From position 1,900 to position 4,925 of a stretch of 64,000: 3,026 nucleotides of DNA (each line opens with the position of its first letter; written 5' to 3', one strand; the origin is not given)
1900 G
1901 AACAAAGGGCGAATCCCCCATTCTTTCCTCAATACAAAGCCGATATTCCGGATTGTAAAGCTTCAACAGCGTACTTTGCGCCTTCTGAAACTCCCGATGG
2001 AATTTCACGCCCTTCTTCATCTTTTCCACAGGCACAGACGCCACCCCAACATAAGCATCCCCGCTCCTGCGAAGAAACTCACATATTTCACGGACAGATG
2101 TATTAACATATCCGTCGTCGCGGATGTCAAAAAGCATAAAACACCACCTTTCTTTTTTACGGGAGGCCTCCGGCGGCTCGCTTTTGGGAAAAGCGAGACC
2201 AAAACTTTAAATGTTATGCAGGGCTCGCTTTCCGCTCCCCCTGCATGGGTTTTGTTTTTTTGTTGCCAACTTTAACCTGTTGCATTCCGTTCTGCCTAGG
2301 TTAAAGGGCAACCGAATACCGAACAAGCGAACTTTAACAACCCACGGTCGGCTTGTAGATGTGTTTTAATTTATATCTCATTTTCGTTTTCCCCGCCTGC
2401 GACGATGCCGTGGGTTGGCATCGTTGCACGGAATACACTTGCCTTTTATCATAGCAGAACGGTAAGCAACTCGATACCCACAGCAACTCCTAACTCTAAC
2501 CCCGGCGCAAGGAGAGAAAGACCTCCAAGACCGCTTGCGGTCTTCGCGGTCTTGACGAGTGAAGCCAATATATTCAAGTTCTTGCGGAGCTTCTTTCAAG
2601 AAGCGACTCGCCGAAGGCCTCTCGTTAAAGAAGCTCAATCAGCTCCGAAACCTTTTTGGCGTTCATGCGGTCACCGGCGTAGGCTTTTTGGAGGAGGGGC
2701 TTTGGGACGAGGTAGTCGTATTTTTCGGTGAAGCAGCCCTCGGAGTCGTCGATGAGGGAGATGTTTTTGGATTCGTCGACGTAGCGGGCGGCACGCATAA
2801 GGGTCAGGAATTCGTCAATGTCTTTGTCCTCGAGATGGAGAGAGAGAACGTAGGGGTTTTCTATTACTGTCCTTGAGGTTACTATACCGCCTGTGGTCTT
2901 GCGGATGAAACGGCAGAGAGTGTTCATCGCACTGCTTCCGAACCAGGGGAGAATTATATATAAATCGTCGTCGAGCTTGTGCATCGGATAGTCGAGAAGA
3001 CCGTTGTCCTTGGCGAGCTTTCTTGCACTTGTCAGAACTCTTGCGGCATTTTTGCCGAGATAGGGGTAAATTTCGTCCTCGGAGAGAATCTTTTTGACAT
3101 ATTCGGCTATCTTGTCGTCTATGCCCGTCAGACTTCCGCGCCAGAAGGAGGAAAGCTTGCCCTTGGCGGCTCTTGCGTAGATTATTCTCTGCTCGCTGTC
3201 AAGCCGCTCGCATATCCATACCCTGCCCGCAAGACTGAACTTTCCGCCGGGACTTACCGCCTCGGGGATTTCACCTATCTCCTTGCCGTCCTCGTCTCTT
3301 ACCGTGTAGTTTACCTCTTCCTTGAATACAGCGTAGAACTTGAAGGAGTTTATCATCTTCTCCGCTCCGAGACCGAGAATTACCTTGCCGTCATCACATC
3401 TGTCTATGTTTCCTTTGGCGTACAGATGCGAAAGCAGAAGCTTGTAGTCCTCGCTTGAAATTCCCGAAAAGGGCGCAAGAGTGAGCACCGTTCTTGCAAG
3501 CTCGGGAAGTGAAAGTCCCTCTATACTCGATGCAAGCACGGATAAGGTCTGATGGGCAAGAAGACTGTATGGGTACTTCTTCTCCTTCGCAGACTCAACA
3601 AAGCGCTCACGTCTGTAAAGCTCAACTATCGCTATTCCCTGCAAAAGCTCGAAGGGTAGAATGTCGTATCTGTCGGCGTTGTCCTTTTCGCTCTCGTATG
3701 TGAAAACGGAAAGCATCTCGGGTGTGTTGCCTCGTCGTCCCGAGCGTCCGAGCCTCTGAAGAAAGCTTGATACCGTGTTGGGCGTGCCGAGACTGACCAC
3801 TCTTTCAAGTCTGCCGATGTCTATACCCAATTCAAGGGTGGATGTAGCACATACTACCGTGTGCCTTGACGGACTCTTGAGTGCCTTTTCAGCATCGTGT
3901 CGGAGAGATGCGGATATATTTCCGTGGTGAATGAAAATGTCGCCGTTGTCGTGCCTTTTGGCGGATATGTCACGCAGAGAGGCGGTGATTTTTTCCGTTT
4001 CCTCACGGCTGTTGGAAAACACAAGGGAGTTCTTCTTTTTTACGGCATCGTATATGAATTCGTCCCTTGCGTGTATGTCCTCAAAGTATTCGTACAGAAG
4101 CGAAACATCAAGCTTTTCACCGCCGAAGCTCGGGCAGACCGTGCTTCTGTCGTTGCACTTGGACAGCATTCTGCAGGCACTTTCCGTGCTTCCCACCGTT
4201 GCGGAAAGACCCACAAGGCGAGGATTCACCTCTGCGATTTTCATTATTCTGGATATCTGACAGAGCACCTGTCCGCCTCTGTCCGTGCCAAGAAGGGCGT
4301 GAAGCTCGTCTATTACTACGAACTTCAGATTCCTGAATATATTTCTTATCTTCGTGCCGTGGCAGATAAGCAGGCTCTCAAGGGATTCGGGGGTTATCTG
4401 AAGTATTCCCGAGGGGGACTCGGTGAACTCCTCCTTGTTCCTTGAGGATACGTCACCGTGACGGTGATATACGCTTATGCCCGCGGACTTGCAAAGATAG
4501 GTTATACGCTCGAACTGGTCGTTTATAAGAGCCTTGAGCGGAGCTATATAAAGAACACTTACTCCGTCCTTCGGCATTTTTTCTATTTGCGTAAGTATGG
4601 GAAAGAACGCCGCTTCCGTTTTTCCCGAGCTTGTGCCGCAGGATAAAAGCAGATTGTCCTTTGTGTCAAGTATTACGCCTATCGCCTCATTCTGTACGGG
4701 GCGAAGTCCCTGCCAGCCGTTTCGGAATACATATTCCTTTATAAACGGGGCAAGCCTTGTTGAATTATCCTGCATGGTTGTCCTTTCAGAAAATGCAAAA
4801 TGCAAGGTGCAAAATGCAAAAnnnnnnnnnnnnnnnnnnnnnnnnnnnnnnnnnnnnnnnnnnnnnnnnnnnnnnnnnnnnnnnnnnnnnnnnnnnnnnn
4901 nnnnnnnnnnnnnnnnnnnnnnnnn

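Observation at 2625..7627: TerB-like / DUF2791 P-loop ATPase / Lhr-like DExH helicase operon: a Shango-type anti-phage module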

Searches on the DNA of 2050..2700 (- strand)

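Call 66: search_rna_families(source=window, start=2050, end=2700, threshold=evalue, max_evalue=1)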
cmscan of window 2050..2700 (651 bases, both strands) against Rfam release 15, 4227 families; matches with E-value up to 1: 1.
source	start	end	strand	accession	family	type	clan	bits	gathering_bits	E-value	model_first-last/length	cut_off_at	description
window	2394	2460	-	RF01168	SNORD126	Gene; snRNA; snoRNA; CD-box;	-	19.4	55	0.36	1-77/77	no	Small nucleolar RNA SNORD126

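Call 86: search_dna_similar(query=window:2138-2624:-, collection=plasmids, mode=distant, max_rows=8)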
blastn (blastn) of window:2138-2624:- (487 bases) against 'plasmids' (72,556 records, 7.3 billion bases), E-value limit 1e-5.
No match.

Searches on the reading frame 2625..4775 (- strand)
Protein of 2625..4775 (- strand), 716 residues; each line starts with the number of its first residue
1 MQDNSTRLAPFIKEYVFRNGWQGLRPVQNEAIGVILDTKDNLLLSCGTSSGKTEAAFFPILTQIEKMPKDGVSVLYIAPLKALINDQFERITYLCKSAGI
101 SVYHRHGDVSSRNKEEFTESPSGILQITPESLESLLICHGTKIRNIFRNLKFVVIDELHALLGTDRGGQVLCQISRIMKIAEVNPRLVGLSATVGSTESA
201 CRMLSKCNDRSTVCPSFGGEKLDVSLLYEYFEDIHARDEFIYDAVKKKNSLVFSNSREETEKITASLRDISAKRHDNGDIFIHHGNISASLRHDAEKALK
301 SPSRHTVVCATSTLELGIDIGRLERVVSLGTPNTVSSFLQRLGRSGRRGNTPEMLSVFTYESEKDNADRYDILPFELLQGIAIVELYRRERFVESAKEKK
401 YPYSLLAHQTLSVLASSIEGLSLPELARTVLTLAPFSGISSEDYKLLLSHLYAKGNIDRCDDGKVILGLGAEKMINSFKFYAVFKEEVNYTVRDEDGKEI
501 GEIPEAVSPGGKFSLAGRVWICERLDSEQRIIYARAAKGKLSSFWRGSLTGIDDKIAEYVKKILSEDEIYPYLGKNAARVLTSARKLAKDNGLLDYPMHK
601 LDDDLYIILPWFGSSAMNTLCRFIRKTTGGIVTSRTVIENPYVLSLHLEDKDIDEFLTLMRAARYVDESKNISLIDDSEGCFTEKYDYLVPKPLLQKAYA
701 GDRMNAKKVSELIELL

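Call 7: search_protein_families(library=pfam, proteins=[window:2625-4775:-], max_evalue=0.1)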
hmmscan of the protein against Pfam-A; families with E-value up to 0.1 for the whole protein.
window:2625-4775:- (716 aa): 4 families
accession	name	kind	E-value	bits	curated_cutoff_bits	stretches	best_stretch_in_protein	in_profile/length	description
PF00270.35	DEAD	-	2.1e-30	106.1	26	1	25-196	1-162/167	DEAD/DEAH box helicase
PF00271.37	Helicase_C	-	1.1e-16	61.5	23.5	1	243-349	11-110/110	Helicase conserved C-terminal domain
PF22590.2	Cas3-like_C_2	-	5.8e-05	23.8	27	1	247-348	2-104/106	CRISPR-associated nuclease/helicase Cas3, C-terminal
PF19306.5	WH_Lhr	-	0.00072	19.4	27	0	487-539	109-163/168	Large helicase-related protein, winged helix domain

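Call 8: search_protein_families(library=padloc, proteins=[window:2625-4775:-], max_evalue=0.1)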
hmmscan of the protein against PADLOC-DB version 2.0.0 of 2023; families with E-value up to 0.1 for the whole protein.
window:2625-4775:- (716 aa): 78 families (the best 25 are shown)
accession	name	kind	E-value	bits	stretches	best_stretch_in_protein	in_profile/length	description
PDLC03960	SngC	-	7.9e-203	674.1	1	6-713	7-717/720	-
PDLC02503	BrxHI|BrxHII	-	1.2e-123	411.8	1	3-628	3-613/698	BrxHI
PDLC02501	BrxHI|BrxHII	-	1.2e-83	279.7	1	18-586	18-574/925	BrxHI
PDLC02897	DpdJ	-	2.4e-25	86.6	2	246-455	354-542/1570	DpdJ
PDLC00036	DruE3|DruE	-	9.7e-22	73.9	2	30-206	99-297/2023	SNF2 family N-terminal domain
PDLC00037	DruE3|DruE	-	4.1e-21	72.5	2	28-204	106-309/2055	SNF2 family N-terminal domain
PDLC00035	DruE3|DruE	-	6.7e-19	65.1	2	36-205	116-310/1460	SNF2 family N-terminal domain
PDLC02864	DpdF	-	7.6e-19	65.9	1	20-358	19-338/610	DpdF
PDLC01252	Cas3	-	2.2e-18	64.8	1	43-370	3-309/324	CAS-I; effector_G3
PDLC03928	PsyrT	-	4.4e-18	62.9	1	18-353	17-340/689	-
PDLC01761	Cas3b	-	6.3e-18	62.8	2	23-119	219-304/705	-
PDLC02896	DpdJ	-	2.4e-17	60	3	306-352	582-629/1487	DpdJ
PDLC02861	DpdF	-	1.2e-16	58.2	1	20-358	25-343/611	DpdF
PDLC02870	DpdF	-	1.7e-16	57.8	1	20-358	10-330/534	DpdF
PDLC00192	HamB1|HamB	-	3.3e-16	56.1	2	24-165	269-403/1104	DEAD-box helicase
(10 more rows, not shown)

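Call 9: search_protein_families(library=ncbifam, proteins=[window:2625-4775:-], max_evalue=0.1)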
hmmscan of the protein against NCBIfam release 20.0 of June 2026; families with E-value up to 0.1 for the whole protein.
window:2625-4775:- (716 aa): 38 families (the best 25 are shown)
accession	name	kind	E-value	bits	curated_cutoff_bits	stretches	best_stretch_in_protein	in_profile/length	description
TIGR04121.1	DEXH_lig_assoc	equivalog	1.8e-72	244.3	850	1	12-574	3-570/804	ligase-associated DNA damage response DEXH box helicase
NF010338.0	PRK13767.1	equivalog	1.1e-56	192.6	849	1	7-454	18-476/877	ATP-dependent helicase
NF007284.0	PRK09751.1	equivalog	3e-33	114.2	1496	2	24-206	30-229/1538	ATP-dependent helicase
TIGR03817.1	DECH_helic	hypoth_equivalog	5.1e-32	111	874.1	2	40-204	52-214/742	helicase/secretion neighborhood putative DEAH-box helicase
NF001308.0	PRK00254.1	equivalog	1.7e-21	76.2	1216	1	9-268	9-259/720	ATP-dependent DNA helicase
NF002654.0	PRK02362.1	equivalog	5.9e-20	71.2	887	1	4-204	4-191/739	ATP-dependent DNA helicase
TIGR00614.1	recQ_fam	subfamily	6.2e-20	71.4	219.8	1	20-360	8-332/470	RecQ family ATP-dependent DNA helicase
TIGR01389.1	recQ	equivalog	9.8e-18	63.9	640.2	1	20-359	10-329/591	DNA helicase RecQ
NF040935.1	helicase_Hel308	equivalog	6.6e-15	54.3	1200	1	12-204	15-191/704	ATP-dependent DNA helicase Hel308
NF008394.0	PRK11192.1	equivalog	6.7e-15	54.8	507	1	18-356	20-349/441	ATP-dependent RNA helicase SrmB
NF002251.0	PRK01172.1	equivalog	7.9e-15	54.1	891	1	28-272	27-261/674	ATP-dependent DNA helicase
NF053631.1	RNA_helic_CshA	equivalog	1.1e-14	54.2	646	1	9-358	7-341/434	degradosome RNA helicase CshA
NF041067.1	DpdJ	equivalog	4.1e-14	51.2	800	3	306-350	574-618/1482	protein DpdJ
NF041063.1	DpdF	equivalog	1.2e-12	47.3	550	1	28-357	145-481/813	protein DpdF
NF053636.1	DDHlcsCsdAPsy1082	equivalog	1.2e-12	47.2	890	1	8-352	10-341/512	DEAD/DEAH box helicase CsdA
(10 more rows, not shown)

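Call 76: search_solved_structures(query=window:2625-4775:-, max_evalue=1e-10)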
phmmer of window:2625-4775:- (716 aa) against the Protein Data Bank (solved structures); distinct sequences matched with E-value up to 1e-10: 30.
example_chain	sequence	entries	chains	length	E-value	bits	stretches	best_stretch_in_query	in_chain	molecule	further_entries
5v9x_A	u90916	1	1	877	1.3e-33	119.4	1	17-275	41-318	ATP-dependent DNA helicase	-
7lhl_A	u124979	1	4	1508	9.3e-33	116.5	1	17-275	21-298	ATP-dependent DNA helicase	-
6qdv_B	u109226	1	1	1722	3.9e-25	91.3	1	19-298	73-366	U5 small nuclear ribonucleoprotein 200 kDa helicase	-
4f91_B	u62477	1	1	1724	3.9e-25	91.3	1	19-298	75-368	U5 small nuclear ribonucleoprotein 200 kDa helicase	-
4f92_B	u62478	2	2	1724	3.9e-25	91.3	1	19-298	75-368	U5 small nuclear ribonucleoprotein 200 kDa helicase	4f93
5urj_A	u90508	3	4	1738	4e-25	91.2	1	19-298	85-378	U5 small nuclear ribonucleoprotein 200 kDa helicase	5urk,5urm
4kit_B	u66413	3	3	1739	4e-25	91.2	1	19-298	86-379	U5 small nuclear ribonucleoprotein 200 kDa helicase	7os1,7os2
6s8q_B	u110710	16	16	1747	4.1e-25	91.2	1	19-298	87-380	U5 small nuclear ribonucleoprotein 200 kDa helicase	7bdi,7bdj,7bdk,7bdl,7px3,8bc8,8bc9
6s9i_B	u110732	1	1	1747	6.8e-25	90.5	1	19-298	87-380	U5 small nuclear ribonucleoprotein 200 kDa helicase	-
6s8o_B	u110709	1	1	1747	7.1e-25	90.4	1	19-298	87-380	U5 small nuclear ribonucleoprotein 200 kDa helicase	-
3jcr_C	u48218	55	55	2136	7.4e-25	90.4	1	19-298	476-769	hBrr2 | U5 small nuclear ribonucleoprotein 200 kDa helicase | Brr2, U5 small nuclear ribonucleoprotein 200 kDa helicase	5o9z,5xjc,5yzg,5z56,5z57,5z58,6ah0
6znp_A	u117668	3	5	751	5.5e-24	87.5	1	40-351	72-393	Uncharacterized ATP-dependent helicase YprA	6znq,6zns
8ro0_B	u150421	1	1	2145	2.2e-23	85.5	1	19-299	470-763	U5 small nuclear ribonucleoprotein 200 kDa helicase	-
8alz_B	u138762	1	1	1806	4.1e-22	81.3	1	19-198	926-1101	Activating signal cointegrator 1 complex subunit 3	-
6qv3_A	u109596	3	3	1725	5.1e-20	74.4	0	24-207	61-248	Pre-mRNA splicing helicase-like protein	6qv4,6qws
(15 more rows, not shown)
